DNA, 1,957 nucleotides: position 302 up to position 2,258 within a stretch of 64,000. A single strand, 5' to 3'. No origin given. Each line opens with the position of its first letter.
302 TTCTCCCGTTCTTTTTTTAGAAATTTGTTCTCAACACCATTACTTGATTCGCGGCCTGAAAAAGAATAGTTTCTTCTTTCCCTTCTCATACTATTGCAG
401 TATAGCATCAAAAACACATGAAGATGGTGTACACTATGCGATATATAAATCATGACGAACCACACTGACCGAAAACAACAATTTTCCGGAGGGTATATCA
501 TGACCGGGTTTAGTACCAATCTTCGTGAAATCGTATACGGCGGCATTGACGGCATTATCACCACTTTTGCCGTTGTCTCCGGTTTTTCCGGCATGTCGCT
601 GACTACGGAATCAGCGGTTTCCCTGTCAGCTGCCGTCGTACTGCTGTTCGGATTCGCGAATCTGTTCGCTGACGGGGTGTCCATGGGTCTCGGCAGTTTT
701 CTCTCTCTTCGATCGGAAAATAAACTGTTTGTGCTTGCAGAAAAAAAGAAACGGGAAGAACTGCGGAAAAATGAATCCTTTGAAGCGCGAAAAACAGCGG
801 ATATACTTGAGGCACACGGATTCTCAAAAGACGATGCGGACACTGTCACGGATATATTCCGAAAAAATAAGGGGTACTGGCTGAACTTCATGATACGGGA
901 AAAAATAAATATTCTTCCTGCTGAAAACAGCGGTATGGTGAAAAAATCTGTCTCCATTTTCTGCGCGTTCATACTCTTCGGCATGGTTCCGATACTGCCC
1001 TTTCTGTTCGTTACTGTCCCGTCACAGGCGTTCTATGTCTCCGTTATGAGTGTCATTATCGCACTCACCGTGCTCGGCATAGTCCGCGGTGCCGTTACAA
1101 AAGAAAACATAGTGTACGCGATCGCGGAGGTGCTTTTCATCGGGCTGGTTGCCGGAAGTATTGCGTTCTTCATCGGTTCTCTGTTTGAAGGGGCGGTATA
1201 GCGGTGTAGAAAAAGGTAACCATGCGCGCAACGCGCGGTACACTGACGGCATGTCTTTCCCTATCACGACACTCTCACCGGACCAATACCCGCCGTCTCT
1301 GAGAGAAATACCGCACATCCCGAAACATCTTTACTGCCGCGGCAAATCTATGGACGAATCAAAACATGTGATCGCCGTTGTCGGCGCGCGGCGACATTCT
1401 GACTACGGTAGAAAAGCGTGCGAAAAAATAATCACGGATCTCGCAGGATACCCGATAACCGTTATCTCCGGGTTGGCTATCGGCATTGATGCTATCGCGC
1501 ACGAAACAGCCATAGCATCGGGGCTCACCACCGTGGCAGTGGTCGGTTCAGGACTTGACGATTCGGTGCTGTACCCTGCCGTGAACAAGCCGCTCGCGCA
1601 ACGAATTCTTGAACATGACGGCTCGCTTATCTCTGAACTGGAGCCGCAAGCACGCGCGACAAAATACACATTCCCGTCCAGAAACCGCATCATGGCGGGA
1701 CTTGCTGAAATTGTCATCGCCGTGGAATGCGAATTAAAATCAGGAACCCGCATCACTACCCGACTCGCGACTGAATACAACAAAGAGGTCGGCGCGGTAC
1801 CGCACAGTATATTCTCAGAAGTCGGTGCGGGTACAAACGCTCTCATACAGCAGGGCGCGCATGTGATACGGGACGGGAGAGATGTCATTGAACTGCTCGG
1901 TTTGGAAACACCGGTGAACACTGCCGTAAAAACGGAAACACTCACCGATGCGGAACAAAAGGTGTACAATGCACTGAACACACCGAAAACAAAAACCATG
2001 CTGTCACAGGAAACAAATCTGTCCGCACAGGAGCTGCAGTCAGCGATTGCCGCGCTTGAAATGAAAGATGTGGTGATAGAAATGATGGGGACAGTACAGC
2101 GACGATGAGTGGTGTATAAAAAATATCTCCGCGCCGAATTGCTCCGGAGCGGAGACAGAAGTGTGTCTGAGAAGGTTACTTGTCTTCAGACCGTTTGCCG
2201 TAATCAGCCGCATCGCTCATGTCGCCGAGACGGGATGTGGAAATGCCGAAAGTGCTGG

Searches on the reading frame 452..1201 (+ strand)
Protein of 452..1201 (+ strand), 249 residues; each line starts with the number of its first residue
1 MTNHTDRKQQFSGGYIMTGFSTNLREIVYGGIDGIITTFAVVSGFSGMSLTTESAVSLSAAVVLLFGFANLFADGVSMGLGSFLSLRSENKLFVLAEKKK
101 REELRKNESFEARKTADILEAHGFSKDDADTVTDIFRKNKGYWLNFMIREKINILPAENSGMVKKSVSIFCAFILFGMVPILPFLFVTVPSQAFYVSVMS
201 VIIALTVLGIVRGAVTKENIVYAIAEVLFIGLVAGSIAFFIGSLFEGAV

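Call 68: search_protein_families(library=pfam, proteins=[window:452-1201:+], max_evalue=0.001)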
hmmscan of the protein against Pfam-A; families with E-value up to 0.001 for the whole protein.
window:452-1201:+ (249 aa): 1 family
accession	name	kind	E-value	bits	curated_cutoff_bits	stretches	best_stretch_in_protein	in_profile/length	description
PF01988.24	VIT1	-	2.6e-53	181.5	28.1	1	24-243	1-214/214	VIT family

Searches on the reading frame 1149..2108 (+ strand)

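Call 68: search_protein_families(library=pfam, proteins=[window:1149-2108:+], max_evalue=0.001)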
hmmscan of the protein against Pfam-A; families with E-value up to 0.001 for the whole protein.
window:1149-2108:+ (319 aa): 2 families
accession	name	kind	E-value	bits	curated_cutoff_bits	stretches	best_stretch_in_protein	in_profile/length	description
PF02481.21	DNA_processg_A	-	2.7e-65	220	29.6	1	37-241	7-211/212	DNA recombination-mediator protein A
PF17782.7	DprA_WH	-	0.0005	20.5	22.9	0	261-310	6-56/61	DprA winged helix domain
